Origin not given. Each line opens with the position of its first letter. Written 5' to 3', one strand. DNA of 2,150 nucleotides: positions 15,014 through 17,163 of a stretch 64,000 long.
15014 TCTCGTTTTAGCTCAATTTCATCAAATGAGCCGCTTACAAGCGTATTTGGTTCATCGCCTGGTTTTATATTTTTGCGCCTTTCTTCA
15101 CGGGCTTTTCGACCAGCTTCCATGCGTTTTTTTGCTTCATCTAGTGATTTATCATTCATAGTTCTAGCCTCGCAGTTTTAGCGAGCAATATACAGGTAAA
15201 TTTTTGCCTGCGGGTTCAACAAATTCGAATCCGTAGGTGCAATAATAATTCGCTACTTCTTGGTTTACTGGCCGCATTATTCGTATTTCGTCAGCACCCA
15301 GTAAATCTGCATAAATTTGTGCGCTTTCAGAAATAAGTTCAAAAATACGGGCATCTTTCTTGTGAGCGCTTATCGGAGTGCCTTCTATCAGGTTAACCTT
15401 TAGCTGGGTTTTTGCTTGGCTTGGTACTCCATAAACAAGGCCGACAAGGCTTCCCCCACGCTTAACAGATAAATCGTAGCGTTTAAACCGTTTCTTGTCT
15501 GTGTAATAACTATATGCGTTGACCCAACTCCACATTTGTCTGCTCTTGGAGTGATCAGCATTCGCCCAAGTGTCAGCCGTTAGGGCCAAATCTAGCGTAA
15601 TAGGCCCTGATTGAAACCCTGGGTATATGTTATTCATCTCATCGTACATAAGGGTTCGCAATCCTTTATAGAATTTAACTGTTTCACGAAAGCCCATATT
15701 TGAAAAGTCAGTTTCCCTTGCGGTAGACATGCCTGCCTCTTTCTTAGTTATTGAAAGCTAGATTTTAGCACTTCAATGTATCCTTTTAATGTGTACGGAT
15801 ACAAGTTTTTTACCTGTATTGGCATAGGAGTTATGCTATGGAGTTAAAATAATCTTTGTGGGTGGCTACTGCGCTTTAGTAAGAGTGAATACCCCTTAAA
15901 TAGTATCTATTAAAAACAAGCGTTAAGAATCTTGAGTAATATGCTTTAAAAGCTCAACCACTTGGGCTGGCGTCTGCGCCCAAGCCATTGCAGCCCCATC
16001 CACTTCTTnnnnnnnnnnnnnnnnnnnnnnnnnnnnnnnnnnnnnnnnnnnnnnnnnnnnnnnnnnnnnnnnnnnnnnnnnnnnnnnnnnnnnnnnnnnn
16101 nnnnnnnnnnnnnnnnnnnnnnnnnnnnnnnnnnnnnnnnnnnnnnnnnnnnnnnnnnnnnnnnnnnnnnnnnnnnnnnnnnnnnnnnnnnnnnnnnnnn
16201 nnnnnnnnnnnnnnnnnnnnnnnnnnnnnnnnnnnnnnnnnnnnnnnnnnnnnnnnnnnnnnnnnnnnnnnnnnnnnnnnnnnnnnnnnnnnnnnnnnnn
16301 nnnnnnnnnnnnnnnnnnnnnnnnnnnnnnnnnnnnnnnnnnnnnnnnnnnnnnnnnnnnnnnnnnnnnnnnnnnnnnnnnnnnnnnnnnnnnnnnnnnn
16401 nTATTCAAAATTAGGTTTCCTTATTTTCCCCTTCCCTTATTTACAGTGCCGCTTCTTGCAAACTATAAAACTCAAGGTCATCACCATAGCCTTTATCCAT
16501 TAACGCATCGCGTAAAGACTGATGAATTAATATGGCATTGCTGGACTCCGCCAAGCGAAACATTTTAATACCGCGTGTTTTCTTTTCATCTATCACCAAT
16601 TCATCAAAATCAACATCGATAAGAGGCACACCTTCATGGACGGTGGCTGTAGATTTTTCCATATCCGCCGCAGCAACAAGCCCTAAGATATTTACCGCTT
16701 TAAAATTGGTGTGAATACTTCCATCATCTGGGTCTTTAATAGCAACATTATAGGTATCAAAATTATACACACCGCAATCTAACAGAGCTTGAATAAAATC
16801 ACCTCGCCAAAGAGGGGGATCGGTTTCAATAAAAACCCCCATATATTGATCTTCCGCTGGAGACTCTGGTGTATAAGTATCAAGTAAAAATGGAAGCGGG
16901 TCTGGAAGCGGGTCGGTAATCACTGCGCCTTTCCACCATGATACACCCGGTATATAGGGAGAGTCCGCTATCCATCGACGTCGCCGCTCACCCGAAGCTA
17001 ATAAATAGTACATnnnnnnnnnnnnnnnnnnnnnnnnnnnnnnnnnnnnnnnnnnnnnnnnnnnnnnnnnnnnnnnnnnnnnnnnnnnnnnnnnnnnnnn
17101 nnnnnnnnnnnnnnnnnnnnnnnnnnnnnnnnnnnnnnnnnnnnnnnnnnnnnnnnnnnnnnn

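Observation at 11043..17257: A 1.38-kb direct repeat brackets a 3.5-kb insert (AbiE pair, mini-genes, GNAT), leaving an orphan immunity gene with a toxin 3' fragment and one frameshifted ytoQ copy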

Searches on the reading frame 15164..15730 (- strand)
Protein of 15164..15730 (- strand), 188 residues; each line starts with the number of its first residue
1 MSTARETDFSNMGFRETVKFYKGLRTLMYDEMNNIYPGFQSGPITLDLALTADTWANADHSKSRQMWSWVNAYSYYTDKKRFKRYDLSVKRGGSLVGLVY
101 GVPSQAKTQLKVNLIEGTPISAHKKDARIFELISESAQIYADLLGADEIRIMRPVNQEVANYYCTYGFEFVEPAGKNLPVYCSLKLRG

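Call 5: search_protein_families(library=pfam, proteins=[window:15164-15730:-], max_evalue=0.01)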
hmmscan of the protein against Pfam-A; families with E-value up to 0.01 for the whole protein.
window:15164-15730:- (188 aa): 0 families

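Call 8: search_protein_families(library=ncbifam, proteins=[window:15164-15730:-], max_evalue=0.01)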
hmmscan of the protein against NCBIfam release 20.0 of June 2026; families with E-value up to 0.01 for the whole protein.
window:15164-15730:- (188 aa): 2 families
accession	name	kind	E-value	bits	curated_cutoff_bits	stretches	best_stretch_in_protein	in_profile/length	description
TIGR01984.1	UbiH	equivalog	0.0012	17.7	392.2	1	92-143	6-59/382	2-octaprenyl-6-methoxyphenyl hydroxylase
NF008425.0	PRK11259.1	equivalog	0.0042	16.1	257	1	62-164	218-316/377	N-methyl-L-tryptophan oxidase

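Call 9: search_protein_families(library=padloc, proteins=[window:15164-15730:-], max_evalue=0.01)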
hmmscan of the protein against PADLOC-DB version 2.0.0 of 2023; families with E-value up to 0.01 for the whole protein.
window:15164-15730:- (188 aa): 0 families

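Call 26: find_homologous_proteins(query=window:15164-15730:-, max_evalue=0.001)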
Query window:15164-15730:- (188 aa): 5 proteins with E <= 0.001 among 143 candidates.
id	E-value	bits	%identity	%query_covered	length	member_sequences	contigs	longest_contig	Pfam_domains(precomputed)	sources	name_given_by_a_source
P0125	5.3e-123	426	100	100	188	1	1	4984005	-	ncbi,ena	-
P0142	2.9e-84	299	66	100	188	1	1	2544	-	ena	-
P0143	3.7e-83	296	71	99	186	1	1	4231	-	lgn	-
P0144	7.1e-77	275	68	91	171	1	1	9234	-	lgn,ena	-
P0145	4.7e-74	266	67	92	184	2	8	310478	-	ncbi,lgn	-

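Call 27: find_encoding_contigs(protein=P0145, flank=10000, max_places=6)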
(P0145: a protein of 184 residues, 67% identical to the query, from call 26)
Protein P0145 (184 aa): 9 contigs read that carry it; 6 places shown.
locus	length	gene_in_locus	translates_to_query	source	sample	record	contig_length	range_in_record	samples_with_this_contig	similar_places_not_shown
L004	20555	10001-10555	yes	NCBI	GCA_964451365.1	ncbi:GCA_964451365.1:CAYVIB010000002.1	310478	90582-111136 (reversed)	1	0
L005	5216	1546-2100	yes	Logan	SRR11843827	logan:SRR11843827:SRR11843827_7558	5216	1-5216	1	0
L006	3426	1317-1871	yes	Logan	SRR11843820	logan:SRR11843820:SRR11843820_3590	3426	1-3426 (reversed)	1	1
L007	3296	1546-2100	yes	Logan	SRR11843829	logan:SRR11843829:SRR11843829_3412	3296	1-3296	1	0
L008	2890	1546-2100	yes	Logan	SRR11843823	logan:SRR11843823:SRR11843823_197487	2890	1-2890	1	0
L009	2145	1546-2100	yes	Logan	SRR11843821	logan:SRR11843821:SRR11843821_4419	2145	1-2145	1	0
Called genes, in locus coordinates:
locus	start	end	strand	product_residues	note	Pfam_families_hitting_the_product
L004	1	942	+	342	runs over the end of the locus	PF01565:FAD_binding_4, PF02873:MurB_C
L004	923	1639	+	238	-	PF13532:2OG-FeII_Oxy_2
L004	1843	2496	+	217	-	PF00072:Response_reg, PF00196:GerE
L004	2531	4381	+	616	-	PF01541:GIY-YIG, PF27096:UvrC_M, PF02151:UVR, PF22920:UvrC_RNaseH, PF08459:UvrC_RNaseH_dom, PF00633:HHH (faint), PF12826:HHH_2 (weak), PF14520:HHH_5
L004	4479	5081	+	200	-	PF01066:CDP-OH_P_transf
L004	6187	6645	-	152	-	PF01661:Macro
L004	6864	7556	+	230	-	PF02661:Fic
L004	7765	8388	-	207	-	PF22016:DUF6933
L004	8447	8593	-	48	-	-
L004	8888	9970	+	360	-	PF13776:DUF4172, PF02384:N6_Mtase (weak), PF11867:T1RH-like_C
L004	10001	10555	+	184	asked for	-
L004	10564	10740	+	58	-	-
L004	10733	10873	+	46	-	-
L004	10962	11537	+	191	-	-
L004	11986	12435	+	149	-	-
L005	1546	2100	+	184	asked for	-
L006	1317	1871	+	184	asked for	-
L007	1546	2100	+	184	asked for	-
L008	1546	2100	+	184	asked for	-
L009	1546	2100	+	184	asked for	-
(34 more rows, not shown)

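Call 28: find_encoding_contigs(protein=P0144, flank=10000, max_places=4)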
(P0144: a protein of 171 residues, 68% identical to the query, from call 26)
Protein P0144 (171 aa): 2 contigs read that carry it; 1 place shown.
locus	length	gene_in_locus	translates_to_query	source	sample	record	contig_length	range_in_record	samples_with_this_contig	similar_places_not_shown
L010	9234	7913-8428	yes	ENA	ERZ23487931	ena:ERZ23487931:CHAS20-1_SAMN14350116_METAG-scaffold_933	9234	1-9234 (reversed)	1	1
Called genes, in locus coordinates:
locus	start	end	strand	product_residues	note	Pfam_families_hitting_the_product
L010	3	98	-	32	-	?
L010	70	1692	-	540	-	PF06537:DHOR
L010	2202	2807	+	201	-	-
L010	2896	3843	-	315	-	PF00561:Abhydrolase_1, PF12697:Abhydrolase_6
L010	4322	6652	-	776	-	PF03176:MMPL, PF00873:ACR_tran (faint), PF12349:Sterol-sensing, PF03176:MMPL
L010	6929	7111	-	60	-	-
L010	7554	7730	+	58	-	-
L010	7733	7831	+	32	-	-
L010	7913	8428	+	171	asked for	-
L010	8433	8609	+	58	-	-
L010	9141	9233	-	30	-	?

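Call 29: find_encoding_contigs(protein=P0143, flank=10000, max_places=4)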
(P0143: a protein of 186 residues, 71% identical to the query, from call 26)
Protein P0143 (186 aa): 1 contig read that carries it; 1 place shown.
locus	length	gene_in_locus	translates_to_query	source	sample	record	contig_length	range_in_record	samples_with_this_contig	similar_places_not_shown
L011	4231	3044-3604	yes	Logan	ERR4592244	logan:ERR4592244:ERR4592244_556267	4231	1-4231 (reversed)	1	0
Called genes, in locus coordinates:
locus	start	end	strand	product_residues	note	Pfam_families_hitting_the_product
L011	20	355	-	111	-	PF03479:PCC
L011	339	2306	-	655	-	-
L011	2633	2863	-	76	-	-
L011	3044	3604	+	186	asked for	-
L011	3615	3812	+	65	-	-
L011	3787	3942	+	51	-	-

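Call 41: predict_structure(alignment_id=A1)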
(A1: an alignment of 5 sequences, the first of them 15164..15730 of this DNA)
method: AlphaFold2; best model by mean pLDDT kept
length: 188 residues; sequences in the alignment: 5
mean_pLDDT: 70.4   pTM: 0.71
mean pLDDT of the five models: 70.4, 47.5, 47.5, 45.7, 36.4
residues with pLDDT >= 90: 10; 70-90: 100; 50-70: 59; < 50: 19
segments of 3 or more residues with pLDDT < 50: 61-67, 119-125
pLDDT, mean of each block of 10 residues (from residue 1): 51 81 90 86 87 66 47 72 83 79 66 55 55 81 80 60 71 57 68
secondary structure, 60 per line:
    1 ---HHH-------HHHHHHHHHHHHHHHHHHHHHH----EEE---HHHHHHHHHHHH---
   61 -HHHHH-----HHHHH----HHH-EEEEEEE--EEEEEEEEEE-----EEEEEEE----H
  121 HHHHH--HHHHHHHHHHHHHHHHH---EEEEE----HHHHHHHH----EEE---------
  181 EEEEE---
elements in order: H14-35 E40-42 H46-57 H62-66 H72-76 E85-91 E94-103 E109-115 H120-125 H128-144 E148-152 H157-164 E169-171 E181-185

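Call 43: search_solved_structures(query=A1, max_evalue=10)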
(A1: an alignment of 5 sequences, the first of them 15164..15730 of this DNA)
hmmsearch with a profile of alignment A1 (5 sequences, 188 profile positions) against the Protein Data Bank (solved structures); distinct sequences matched with E-value up to 10: 0.

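Call 44: fold_search(model_id=the predicted structure, library=pdb)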
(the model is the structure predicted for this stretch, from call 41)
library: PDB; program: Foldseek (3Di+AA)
matches with E <= 10: 1031; with E <= 0.001: 199
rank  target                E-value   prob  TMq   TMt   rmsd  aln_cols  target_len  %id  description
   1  2q7b                  1.8e-05  1.00  0.56  0.63   5.3       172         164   10  Crystal structure of acetyltransferase (NP_689019.1) from Streptococcus agalactiae 2603 at 2.00 A resolution (released 2007-06-26)
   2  4ua3_A                2.2e-05  1.00  0.55  0.55   5.9       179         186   13  Crystal structure of selenomethionine labeled SpNatD (released 2015-01-28)
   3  8osp_A                2.3e-05  1.00  0.54  0.58   5.4       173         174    9  GCN5-related N-Acetyltransferase from Lactobacillus curiae (released 2023-07-05)
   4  4e2a_B                2.5e-05  1.00  0.45  0.49   6.8       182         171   14  Crystal Structure of the Putative acetyltransferase from Streptococcus mutans (released 2013-03-13)
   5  4pv6_D                2.8e-05  1.00  0.46  0.57   5.1       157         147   12  Crystal Structure Analysis of Ard1 from Thermoplasma volcanium (released 2015-01-21)
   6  3fix_A                3.2e-05  1.00  0.52  0.58   5.6       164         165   15  Crystal structure of a putative n-acetyltransferase (ta0374) from thermoplasma acidophilum (released 2009-01-13)
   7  4pv6_A                3.2e-05  1.00  0.43  0.51   6.4       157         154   13  Crystal Structure Analysis of Ard1 from Thermoplasma volcanium (released 2015-01-21)
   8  4e2a_A                3.2e-05  1.00  0.45  0.49   6.8       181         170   14  Crystal Structure of the Putative acetyltransferase from Streptococcus mutans (released 2013-03-13)
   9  1tiq_A                3.4e-05  1.00  0.55  0.59   5.3       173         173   10  Crystal Structure of an Acetyltransferase (PaiA) in complex with CoA and DTT from Bacillus subtilis, Northeast Structu (released 2004-07-13)
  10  5c82                  4.0e-05  1.00  0.44  0.48   3.7       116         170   20  Crystal structure of Nourseothricin acetyltransferase (released 2016-06-29)
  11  6cy6                  4.0e-05  1.00  0.51  0.56   5.5       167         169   10  Crystal structure of spermidine/spermine N-acetyltransferase SpeG from Escherichia coli in complex with tris(hydroxymeth (released 2018-04-18)
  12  9mto_A                4.5e-05  1.00  0.54  0.66   4.7       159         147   17  Crystal structure of acetyltransferase CBU0801 from Coxiella burnetii (released 2025-01-22)
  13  8iym_A                4.5e-05  1.00  0.54  0.63   4.7       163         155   13  Crystal structure of a protein acetyltransferase, HP0935 (released 2024-04-10)
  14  5hh1                  4.8e-05  1.00  0.52  0.50   5.9       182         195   13  Crystal structure of human Naa60 mutant - F34A in complex with CoA (released 2016-09-14)
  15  5icw_C                5.1e-05  1.00  0.52  0.55   5.6       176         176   11  Crystal structure of human NatF (hNaa60) homodimer bound to Coenzyme A (released 2016-06-22)
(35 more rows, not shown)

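Call 56: search_protein_families(library=pfam, proteins=[window:15164-15730:-], max_evalue=5)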
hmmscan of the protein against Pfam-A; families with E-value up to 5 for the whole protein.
window:15164-15730:- (188 aa): 0 families

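Call 57: search_protein_families(library=phrogs, proteins=[window:15164-15730:-], max_evalue=0.01)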
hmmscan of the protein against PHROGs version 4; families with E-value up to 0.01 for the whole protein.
window:15164-15730:- (188 aa): 1 family
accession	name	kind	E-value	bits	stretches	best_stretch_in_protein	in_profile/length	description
phrog_4350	-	unknown function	3.5e-09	37.5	1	68-173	47-158/178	-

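Call 60: find_related_loci(query=A1, collection=viral_contigs, flank=4000)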
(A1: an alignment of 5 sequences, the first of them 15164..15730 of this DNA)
Query A1 (188 aa) in viral_contigs; peptide patterns used: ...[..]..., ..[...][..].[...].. (x = any residue, [..] = any of these).
60 stretches matched a pattern, but none encodes a relative of the query by tblastn (E <= 1e-3).

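Call 70: search_protein_representatives(alignment_id=A1)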
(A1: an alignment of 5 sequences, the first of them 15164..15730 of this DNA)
Query: 5 sequences, 188 profile positions. Proteins with E-value up to 0.001 (for the whole library): 282; up to 1e-10: 72; up to 1e-30: 6. The best 150 are listed.
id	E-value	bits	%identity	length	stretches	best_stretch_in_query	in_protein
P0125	3.4e-108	375.9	-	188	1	1-188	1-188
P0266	3.0e-47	177.1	-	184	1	1-187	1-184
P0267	1.1e-34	136.1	-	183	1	13-186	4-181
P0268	3.4e-32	128.0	-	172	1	13-168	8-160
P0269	8.3e-32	126.7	-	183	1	9-169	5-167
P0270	1.1e-31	126.3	-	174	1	79-187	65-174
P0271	5.4e-24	101.3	-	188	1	15-185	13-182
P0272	2.9e-23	98.9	-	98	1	83-176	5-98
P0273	1.2e-22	96.9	-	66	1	102-167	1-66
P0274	5.6e-22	94.7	-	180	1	19-173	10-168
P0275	1.9e-21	92.9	-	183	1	50-188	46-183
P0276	8.5e-21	90.8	-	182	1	13-174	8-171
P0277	1.2e-19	87.1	-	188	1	14-175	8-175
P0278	2.6e-19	86.0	-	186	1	12-169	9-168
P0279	3.4e-19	85.6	-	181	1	15-163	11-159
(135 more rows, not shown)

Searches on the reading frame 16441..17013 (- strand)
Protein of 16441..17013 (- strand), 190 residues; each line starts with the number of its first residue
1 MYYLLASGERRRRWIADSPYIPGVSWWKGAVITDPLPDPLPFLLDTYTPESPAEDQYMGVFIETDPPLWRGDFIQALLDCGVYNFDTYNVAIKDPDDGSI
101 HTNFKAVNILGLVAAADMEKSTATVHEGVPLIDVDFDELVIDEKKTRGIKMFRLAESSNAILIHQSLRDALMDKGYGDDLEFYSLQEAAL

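Call 5: search_protein_families(library=pfam, proteins=[window:16441-17013:-], max_evalue=0.01)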
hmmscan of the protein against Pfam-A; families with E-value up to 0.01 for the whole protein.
window:16441-17013:- (190 aa): 1 family
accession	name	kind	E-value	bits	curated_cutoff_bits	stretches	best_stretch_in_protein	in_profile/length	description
PF07791.16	Imm11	-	0.0005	19.9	22.1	1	97-175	100-183/194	Immunity protein family (Imm11)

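Call 8: search_protein_families(library=ncbifam, proteins=[window:16441-17013:-], max_evalue=0.01)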
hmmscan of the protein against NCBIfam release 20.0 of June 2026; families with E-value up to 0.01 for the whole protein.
window:16441-17013:- (190 aa): 0 families

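Call 9: search_protein_families(library=padloc, proteins=[window:16441-17013:-], max_evalue=0.01)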
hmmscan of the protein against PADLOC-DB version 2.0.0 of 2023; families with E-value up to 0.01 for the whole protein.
window:16441-17013:- (190 aa): 0 families

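Call 14: find_related_loci(query=window:16441-17013:-, collection=genome_contigs, flank=10000)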
Query window:16441-17013:- (190 aa) in genome_contigs; peptide patterns used: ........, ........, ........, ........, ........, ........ (x = any residue, [..] = any of these).
68 stretches matched a pattern; 2 encode a relative of the query (tblastn E <= 1e-3); 2 distinct loci.
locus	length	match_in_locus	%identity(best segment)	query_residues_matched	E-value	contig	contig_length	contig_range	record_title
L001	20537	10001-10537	67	12-190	2e-85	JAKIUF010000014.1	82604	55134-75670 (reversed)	MAG: Gammaproteobacteria bacterium isolate D100SM.bin.11 NODE_116_length_82604_cov_5.785771, whole genome shotgun sequen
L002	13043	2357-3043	57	1-190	3e-81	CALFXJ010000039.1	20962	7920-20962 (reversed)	MAG TPA_asm: uncultured Cellvibrio sp. isolate SRR4028132_bin.25_CONCOCT_v1.1_MAG genome assembly, contig: ERZ795038.125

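Call 21: list_cluster_members(proteins=[P0002, window:16441-17013:-, window:11603-12175:-, window:10426-11034:-, window:15164-15730:-, window:13175-13783:-, window:18953-19333:-])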
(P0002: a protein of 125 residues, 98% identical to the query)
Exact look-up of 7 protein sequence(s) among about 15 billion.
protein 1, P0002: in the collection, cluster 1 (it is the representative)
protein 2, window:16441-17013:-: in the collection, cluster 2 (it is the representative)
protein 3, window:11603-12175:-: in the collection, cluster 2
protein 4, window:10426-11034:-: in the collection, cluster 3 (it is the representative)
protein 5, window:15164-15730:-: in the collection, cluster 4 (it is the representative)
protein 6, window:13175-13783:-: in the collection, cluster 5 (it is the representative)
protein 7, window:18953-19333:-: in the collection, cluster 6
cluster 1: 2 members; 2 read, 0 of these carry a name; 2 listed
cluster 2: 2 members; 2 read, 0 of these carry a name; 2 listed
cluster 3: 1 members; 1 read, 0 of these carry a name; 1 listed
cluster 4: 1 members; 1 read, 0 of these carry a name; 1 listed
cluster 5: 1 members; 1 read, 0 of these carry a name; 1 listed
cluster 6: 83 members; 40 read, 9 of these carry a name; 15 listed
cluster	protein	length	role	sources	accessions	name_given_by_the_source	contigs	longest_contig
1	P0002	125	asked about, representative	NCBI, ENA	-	-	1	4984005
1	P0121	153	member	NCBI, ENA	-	-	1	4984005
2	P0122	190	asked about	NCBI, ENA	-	-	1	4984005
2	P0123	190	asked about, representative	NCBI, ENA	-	-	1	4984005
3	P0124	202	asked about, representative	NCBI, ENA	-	-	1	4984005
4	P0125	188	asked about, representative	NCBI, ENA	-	-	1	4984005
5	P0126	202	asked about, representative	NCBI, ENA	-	-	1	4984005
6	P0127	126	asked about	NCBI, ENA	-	-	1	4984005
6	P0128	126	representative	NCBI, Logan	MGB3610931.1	MAG: DUF4150 domain-containing protein [Cellvibrio sp.]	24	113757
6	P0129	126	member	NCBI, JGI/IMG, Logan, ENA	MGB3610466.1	MAG: DUF4150 domain-containing protein [Cellvibrio sp.] | hypothetical protein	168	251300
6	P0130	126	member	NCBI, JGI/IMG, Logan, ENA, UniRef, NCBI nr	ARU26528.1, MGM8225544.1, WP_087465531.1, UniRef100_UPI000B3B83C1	DUF4150 domain-containing protein [Cellvibrio sp. ARAG 10.3] | hypothetical protein | DUF4150 domain-containing protein n=1 Tax=unclassified Cellvibrio TaxID=2624793 ...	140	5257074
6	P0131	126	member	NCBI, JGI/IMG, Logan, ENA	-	Domain of unknown function (DUF4150)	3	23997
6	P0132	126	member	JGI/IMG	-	Domain of unknown function (DUF4150)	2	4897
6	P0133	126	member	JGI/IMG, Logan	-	hypothetical protein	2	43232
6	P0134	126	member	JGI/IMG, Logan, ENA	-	hypothetical protein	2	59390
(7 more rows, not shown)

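Call 23: find_encoding_contigs(protein=window:16441-17013:-, flank=3000, max_places=6)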
Protein window:16441-17013:- (190 aa): no gene with exactly this product is on record in the collection.
